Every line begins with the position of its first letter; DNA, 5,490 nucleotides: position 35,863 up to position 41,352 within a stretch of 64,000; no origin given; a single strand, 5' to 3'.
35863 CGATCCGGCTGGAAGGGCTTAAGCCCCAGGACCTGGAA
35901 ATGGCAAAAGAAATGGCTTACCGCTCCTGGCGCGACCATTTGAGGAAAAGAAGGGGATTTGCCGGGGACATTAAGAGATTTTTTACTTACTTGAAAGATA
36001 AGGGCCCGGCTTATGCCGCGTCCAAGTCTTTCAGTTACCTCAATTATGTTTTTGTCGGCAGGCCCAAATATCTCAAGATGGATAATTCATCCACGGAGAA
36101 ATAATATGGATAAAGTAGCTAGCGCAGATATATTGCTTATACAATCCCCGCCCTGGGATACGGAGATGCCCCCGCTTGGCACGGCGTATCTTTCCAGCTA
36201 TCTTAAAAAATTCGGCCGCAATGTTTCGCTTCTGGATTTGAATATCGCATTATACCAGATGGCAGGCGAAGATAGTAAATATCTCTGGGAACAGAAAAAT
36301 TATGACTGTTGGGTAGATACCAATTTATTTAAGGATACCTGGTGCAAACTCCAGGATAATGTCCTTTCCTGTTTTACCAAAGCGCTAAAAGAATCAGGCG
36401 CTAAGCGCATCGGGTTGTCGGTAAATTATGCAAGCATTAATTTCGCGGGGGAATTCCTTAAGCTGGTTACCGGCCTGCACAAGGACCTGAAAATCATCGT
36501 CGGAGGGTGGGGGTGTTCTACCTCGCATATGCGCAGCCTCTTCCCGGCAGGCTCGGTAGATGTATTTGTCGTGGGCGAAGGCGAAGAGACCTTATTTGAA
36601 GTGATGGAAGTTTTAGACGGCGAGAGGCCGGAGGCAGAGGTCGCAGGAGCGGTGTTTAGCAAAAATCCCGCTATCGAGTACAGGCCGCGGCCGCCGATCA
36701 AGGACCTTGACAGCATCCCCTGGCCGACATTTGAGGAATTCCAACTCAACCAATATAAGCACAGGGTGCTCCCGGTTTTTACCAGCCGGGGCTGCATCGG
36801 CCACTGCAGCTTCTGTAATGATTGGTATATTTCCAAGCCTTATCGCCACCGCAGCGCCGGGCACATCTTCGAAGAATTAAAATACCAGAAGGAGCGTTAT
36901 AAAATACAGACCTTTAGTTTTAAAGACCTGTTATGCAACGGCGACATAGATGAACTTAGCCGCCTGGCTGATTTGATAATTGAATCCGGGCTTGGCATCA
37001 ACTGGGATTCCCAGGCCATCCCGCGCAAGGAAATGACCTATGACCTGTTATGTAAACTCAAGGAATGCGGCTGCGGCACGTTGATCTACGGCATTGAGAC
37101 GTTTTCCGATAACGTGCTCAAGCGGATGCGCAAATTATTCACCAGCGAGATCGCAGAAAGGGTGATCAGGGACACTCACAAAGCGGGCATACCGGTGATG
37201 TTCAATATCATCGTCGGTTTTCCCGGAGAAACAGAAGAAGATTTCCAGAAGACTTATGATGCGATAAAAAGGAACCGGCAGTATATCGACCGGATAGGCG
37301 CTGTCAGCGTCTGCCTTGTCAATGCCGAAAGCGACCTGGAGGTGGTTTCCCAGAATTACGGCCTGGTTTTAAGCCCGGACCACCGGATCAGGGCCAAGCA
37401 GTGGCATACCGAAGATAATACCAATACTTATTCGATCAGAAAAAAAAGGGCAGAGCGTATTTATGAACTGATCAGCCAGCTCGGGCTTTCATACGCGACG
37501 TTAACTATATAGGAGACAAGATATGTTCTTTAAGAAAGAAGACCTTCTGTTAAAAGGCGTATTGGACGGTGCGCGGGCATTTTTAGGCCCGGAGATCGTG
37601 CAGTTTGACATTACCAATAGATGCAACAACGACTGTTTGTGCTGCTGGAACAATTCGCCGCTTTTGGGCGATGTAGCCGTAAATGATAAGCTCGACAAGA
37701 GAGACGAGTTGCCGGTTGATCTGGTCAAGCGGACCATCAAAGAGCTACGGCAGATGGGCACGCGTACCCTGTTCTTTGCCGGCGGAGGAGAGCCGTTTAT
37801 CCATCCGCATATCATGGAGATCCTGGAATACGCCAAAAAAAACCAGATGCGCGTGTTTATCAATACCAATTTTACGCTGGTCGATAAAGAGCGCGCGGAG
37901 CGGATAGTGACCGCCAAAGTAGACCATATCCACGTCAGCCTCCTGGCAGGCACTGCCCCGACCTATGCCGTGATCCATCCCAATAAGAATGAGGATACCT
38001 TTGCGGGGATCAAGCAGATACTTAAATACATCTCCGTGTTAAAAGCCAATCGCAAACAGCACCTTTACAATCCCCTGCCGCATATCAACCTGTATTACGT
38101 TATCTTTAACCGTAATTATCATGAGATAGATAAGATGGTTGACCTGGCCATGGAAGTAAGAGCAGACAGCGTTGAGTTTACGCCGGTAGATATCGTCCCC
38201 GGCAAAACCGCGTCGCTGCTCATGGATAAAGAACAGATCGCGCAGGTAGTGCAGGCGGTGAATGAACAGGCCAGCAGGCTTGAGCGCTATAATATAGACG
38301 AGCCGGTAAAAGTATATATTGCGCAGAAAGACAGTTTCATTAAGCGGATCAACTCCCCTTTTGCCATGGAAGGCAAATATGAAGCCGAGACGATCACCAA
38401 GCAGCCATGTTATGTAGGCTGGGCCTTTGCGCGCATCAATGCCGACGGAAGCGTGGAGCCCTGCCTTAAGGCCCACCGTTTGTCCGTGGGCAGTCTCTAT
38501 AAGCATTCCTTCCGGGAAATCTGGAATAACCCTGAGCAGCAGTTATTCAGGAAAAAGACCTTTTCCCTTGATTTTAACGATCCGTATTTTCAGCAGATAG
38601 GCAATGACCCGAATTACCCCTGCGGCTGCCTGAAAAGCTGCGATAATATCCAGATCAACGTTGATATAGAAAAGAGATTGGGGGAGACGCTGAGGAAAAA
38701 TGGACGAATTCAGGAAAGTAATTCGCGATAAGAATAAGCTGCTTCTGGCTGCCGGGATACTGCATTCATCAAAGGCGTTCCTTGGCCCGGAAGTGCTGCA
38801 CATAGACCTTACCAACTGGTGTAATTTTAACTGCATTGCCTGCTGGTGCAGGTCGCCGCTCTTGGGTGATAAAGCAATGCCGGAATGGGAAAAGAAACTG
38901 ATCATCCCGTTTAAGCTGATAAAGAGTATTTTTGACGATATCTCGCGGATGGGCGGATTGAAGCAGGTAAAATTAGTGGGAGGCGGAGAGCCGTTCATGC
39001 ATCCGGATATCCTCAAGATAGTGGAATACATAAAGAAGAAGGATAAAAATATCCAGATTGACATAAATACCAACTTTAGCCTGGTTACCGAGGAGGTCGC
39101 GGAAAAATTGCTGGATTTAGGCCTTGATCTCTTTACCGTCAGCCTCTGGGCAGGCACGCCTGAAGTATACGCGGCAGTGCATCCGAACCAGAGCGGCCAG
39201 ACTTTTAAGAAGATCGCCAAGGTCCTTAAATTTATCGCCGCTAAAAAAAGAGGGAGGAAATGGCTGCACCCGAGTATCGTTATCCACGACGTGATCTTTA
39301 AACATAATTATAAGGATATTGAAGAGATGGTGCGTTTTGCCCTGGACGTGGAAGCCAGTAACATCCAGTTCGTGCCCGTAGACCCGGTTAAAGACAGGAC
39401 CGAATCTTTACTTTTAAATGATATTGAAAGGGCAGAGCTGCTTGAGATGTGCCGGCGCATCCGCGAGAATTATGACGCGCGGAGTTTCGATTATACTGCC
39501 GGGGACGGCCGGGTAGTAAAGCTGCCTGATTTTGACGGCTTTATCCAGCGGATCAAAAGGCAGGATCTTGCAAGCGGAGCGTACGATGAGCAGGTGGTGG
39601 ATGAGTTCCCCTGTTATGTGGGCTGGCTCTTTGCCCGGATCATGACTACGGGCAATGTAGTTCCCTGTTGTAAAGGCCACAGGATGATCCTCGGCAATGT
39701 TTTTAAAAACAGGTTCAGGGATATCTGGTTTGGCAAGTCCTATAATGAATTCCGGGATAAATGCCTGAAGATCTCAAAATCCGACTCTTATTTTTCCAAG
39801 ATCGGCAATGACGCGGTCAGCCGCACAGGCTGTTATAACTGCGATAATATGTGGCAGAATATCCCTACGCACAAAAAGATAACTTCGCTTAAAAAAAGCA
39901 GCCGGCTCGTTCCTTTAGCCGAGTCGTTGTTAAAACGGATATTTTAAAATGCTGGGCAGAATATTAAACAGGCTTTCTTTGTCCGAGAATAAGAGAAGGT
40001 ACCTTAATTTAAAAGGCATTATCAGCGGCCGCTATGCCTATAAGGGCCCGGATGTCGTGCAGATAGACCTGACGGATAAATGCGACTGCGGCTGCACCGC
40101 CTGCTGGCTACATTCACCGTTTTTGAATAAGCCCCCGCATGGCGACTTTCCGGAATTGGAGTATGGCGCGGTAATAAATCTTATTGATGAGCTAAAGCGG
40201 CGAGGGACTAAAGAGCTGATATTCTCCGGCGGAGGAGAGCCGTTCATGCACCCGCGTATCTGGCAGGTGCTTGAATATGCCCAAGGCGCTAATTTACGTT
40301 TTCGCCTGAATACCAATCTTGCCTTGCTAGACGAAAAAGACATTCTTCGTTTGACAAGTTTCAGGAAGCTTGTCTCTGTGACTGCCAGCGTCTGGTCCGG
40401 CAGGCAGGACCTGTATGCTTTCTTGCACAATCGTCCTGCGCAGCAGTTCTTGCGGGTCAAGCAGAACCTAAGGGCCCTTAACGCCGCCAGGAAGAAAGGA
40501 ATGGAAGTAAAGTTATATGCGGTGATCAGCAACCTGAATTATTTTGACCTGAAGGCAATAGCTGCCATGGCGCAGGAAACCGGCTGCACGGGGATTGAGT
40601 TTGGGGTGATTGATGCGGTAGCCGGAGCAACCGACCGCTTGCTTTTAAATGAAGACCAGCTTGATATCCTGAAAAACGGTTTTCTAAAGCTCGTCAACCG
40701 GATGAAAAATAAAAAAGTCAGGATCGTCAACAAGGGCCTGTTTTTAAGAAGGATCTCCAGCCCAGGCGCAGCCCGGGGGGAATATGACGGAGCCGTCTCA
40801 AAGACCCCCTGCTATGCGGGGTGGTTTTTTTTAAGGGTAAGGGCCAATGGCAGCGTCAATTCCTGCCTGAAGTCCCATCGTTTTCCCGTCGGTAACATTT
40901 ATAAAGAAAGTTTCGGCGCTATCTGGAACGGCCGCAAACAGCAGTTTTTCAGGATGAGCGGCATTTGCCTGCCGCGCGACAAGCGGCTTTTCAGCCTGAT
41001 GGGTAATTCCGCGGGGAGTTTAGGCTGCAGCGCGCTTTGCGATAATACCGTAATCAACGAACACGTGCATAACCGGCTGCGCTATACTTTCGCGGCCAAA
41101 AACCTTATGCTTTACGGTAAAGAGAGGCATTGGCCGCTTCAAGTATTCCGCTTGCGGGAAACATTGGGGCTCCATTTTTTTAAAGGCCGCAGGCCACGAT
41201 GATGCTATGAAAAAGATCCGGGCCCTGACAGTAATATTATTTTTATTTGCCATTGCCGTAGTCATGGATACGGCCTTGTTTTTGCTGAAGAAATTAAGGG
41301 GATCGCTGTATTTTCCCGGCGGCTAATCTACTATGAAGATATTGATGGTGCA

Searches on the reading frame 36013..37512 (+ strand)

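Call 59: search_protein_families(library=pfam, proteins=[window:36013-37512:+], max_evalue=0.0001)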
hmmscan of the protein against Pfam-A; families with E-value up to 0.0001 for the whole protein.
window:36013-37512:+ (499 aa): 2 families
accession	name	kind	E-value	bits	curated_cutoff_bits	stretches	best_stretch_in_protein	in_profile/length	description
PF04055.27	Radical_SAM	-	4.2e-22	79.5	29.5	1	257-417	3-165/166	Radical SAM superfamily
PF02310.24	B12-binding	-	1.5e-09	38.2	32.1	1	51-195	11-118/121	B12 binding domain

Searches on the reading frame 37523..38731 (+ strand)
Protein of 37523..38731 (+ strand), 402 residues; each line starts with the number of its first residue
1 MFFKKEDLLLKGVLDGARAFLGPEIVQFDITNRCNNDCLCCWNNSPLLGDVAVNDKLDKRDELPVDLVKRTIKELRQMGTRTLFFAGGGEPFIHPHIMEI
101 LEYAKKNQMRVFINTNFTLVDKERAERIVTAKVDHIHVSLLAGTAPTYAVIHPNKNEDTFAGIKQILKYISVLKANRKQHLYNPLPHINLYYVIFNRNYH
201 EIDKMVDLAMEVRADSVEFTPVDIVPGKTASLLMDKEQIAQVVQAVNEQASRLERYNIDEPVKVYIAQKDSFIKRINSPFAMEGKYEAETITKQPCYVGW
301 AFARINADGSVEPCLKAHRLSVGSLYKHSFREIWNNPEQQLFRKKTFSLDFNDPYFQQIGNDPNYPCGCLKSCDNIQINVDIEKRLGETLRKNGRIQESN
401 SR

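Call 59: search_protein_families(library=pfam, proteins=[window:37523-38731:+], max_evalue=0.0001)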
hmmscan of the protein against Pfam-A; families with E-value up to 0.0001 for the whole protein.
window:37523-38731:+ (402 aa): 2 families
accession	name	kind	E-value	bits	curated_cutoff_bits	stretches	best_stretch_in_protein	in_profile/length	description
PF04055.27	Radical_SAM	-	2e-21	77.3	29.5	1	30-207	3-164/166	Radical SAM superfamily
PF13186.11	SPASM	-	3.1e-10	40.6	21.5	1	296-347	1-57/67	Iron-sulfur cluster-binding domain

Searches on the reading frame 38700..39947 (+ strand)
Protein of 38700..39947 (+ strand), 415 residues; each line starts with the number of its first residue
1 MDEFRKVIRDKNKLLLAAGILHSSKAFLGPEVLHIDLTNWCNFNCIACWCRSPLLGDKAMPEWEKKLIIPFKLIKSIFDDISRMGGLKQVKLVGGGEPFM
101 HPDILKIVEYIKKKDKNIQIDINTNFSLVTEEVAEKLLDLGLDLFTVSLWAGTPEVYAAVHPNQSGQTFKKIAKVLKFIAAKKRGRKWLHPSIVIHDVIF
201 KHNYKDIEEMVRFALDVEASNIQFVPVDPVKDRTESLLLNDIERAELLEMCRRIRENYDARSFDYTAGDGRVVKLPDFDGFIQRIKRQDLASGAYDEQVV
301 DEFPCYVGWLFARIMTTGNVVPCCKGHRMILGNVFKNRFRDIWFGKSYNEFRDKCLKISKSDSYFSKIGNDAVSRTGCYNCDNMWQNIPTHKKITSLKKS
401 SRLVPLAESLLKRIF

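Call 59: search_protein_families(library=pfam, proteins=[window:38700-39947:+], max_evalue=0.0001)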
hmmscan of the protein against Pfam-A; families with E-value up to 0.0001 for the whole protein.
window:38700-39947:+ (415 aa): 2 families
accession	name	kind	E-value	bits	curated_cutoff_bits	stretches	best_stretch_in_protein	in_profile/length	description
PF04055.27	Radical_SAM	-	1.5e-21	77.7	29.5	1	37-214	3-166/166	Radical SAM superfamily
PF13186.11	SPASM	-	5.8e-10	39.7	21.5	1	305-354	1-53/67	Iron-sulfur cluster-binding domain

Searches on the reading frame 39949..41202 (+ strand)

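Call 59: search_protein_families(library=pfam, proteins=[window:39949-41202:+], max_evalue=0.0001)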
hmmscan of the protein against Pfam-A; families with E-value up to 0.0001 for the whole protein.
window:39949-41202:+ (417 aa): 2 families
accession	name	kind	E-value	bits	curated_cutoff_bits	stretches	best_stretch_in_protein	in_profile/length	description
PF04055.27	Radical_SAM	-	7.6e-14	52.7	29.5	1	41-205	3-163/166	Radical SAM superfamily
PF13186.11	SPASM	-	7.2e-09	36.2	21.5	1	288-335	1-52/67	Iron-sulfur cluster-binding domain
